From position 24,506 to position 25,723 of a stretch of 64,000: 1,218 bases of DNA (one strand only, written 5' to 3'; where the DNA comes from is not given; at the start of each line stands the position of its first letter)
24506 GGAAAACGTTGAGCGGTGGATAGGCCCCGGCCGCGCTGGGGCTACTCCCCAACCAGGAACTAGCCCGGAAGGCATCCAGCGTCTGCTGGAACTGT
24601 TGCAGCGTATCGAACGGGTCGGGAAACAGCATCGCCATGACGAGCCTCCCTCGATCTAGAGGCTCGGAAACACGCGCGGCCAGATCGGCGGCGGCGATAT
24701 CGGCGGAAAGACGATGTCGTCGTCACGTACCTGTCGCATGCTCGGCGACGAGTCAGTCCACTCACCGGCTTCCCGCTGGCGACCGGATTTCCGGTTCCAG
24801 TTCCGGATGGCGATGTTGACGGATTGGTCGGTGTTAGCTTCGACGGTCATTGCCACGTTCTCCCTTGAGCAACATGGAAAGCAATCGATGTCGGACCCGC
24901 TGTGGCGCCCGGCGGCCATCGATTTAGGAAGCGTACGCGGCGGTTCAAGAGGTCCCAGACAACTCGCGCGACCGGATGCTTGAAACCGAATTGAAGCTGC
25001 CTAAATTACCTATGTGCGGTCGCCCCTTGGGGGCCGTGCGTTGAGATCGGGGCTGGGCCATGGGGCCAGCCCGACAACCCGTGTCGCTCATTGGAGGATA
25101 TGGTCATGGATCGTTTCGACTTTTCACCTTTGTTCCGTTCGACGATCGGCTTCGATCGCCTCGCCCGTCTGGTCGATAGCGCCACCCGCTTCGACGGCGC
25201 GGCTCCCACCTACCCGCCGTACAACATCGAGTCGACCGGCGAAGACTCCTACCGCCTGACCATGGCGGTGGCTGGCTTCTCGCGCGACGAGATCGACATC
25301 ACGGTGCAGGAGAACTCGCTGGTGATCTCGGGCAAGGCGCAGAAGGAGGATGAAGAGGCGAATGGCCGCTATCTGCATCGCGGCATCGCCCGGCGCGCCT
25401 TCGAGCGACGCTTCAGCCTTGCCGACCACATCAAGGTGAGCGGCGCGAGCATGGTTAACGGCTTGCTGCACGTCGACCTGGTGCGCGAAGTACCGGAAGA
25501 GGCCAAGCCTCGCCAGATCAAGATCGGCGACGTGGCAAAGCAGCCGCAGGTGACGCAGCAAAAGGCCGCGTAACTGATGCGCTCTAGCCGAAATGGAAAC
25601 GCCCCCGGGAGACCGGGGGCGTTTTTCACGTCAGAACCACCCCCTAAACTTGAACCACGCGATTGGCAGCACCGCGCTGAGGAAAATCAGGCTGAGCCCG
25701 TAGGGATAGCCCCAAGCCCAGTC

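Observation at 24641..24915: Small ORF whose stop codon lies inside the hairpin masking the hsp20 ribosome-binding site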

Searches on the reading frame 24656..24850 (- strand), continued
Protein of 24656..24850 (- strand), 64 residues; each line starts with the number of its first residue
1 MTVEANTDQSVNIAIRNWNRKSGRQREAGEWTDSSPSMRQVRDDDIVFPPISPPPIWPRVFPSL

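Call 57: find_encoding_contigs(protein=P0001, flank=1500, max_places=4)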
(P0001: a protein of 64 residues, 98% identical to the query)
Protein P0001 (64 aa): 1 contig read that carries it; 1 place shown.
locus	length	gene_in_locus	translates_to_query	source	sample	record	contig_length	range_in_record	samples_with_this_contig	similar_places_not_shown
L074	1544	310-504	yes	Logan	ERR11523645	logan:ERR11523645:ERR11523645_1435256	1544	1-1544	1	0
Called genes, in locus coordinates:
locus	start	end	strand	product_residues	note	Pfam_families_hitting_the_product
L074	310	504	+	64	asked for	-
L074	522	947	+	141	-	PF00011:HSP20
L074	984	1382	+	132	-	PF00011:HSP20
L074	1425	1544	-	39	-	?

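Call 58: find_encoding_contigs(protein=P0053, flank=1500, max_places=4)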
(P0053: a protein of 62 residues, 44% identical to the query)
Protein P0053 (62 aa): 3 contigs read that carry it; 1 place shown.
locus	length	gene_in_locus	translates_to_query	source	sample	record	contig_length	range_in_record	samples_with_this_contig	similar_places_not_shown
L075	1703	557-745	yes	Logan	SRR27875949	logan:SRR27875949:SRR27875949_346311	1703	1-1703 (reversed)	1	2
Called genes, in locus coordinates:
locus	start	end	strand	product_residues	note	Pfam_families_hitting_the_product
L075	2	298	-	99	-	?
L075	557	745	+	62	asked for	-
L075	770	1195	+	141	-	PF00011:HSP20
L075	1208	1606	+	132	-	PF00011:HSP20, PF17886:ArsA_HSP20 (weak)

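Call 64: search_protein_families(library=ncbifam, alignment_id=A2, max_evalue=0.1)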
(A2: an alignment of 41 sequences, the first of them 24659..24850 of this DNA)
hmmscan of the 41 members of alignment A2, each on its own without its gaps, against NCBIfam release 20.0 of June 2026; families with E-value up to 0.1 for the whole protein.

A. member 1, window:24659-24850:- (64 aa): 0 families

B. families by the number of members that match (of 41 scanned): 0 families

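Call 65: search_protein_families(library=pfam, alignment_id=A2, max_evalue=0.1)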
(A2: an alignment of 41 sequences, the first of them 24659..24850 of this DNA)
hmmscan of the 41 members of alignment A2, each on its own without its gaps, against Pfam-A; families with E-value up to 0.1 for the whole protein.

A. member 1, window:24659-24850:- (64 aa): 0 families

B. families by the number of members that match (of 41 scanned): 0 families

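Call 75: find_homologous_proteins(query=L045:3204-5075:+, max_evalue=1e-100)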
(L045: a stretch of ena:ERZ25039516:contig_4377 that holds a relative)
Query L045:3204-5075:+ (624 aa): 7989 proteins with E <= 1e-100 among 8000 candidates; the best 120 are listed.
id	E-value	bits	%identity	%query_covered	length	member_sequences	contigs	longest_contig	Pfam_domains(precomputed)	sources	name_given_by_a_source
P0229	0.0e+0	1320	96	100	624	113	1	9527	PF00183.24,PF13589.13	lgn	-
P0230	0.0e+0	1252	90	100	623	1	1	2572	PF00183.24,PF13589.13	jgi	jgi:molecular chaperone HtpG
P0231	0.0e+0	1249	89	100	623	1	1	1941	PF02518.32,PF00183.24,PF13589.13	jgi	jgi:molecular chaperone HtpG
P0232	0.0e+0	1248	89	100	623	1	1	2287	PF02518.32,PF00183.24,PF13589.13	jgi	jgi:molecular chaperone HtpG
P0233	0.0e+0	1247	91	100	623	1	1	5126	PF02518.32,PF00183.24,PF13589.13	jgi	jgi:molecular chaperone HtpG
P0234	0.0e+0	1246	89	100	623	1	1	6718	PF02518.32,PF00183.24,PF13589.13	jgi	jgi:molecular chaperone HtpG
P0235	0.0e+0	1242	89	100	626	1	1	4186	PF00183.24,PF13589.13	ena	-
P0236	0.0e+0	1241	89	100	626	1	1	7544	PF00183.24,PF13589.13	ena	-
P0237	0.0e+0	1240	89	100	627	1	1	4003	PF02518.32,PF00183.24,PF13589.13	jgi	jgi:molecular chaperone HtpG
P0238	0.0e+0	1236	88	100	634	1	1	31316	PF00183.24,PF13589.13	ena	-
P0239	0.0e+0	1234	89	100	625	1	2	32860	PF00183.24,PF13589.13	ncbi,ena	-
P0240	0.0e+0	1232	89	100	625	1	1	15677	PF00183.24,PF13589.13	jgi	-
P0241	0.0e+0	1229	89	100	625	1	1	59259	PF00183.24,PF13589.13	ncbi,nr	ncbi:MAG: molecular chaperone HtpG [Rhodospirillales bacterium]|nr:molecular chaperone HtpG [Rhodosp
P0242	0.0e+0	1221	88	100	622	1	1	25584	PF00183.24,PF13589.13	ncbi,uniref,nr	ncbi:molecular chaperone HtpG [Reyranella soli]|uniref:Chaperone protein HtpG n=1 Tax=Reyranella sol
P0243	0.0e+0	1217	87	100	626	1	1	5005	PF00183.24,PF13589.13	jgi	jgi:molecular chaperone HtpG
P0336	0.0e+0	1140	83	99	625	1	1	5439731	PF02518.32,PF00183.24,PF13589.13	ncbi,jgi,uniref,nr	ncbi:molecular chaperone HtpG [Enhydrobacter sp.]|jgi:molecular chaperone HtpG|uniref:molecular chap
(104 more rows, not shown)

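Call 76: find_encoding_contigs(protein=P0242, flank=1500, max_places=2)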
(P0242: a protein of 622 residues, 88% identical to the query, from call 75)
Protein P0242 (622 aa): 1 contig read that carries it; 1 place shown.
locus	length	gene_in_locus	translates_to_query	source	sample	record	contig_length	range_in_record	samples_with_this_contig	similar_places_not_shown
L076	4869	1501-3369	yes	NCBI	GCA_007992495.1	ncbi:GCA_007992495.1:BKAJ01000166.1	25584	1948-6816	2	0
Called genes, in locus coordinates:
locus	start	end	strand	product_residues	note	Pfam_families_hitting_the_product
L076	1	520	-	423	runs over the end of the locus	PF00355:Rieske, PF00848:Ring_hydroxyl_A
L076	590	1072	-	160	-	PF02082:Rrf2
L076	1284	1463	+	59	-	-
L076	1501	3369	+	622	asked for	PF13589:HATPase_c_3, PF00183:HSP90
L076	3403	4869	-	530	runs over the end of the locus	PF00128:Alpha-amylase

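Call 77: find_encoding_contigs(protein=P0336, flank=1500, max_places=2)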
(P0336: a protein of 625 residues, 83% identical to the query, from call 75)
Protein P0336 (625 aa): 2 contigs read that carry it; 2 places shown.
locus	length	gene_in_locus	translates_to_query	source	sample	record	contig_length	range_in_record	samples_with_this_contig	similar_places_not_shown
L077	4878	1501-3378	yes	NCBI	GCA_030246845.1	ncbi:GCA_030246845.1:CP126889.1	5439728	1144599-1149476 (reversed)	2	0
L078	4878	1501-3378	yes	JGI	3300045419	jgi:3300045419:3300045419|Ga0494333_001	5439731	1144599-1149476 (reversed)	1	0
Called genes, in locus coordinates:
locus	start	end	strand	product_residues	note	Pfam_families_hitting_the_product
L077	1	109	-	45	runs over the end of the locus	-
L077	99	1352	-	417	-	PF04389:Peptidase_M28 (weak), PF01546:Peptidase_M20, PF07687:M20_dimer (weak)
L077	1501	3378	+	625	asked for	PF02518:HATPase_c (faint), PF13589:HATPase_c_3, PF00183:HSP90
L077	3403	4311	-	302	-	PF00211:Guanylate_cyc, PF16697:Yop-YscD_cpl, PF00498:FHA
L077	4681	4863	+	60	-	-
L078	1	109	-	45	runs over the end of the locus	-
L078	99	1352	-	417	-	PF04389:Peptidase_M28 (weak), PF01546:Peptidase_M20, PF07687:M20_dimer (weak)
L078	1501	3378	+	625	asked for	PF02518:HATPase_c (faint), PF13589:HATPase_c_3, PF00183:HSP90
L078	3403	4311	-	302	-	PF00211:Guanylate_cyc, PF16697:Yop-YscD_cpl, PF00498:FHA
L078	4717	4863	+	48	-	-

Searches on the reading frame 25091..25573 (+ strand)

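Call 8: search_protein_families(library=pfam, proteins=[window:25091-25573:+], max_evalue=1)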
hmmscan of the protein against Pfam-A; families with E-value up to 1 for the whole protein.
window:25091-25573:+ (160 aa): 3 families
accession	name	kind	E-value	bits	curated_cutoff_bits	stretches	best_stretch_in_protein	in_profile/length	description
PF00011.27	HSP20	-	1.5e-20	73.6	20.8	1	50-145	5-101/102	Hsp20/alpha crystallin family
PF17886.7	ArsA_HSP20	-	0.0029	17.6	22.5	1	51-129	1-62/63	HSP20-like domain found in ArsA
PF09116.15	gp45-slide_C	-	0.016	15.7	25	1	49-89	5-45/105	gp45 sliding clamp, C terminal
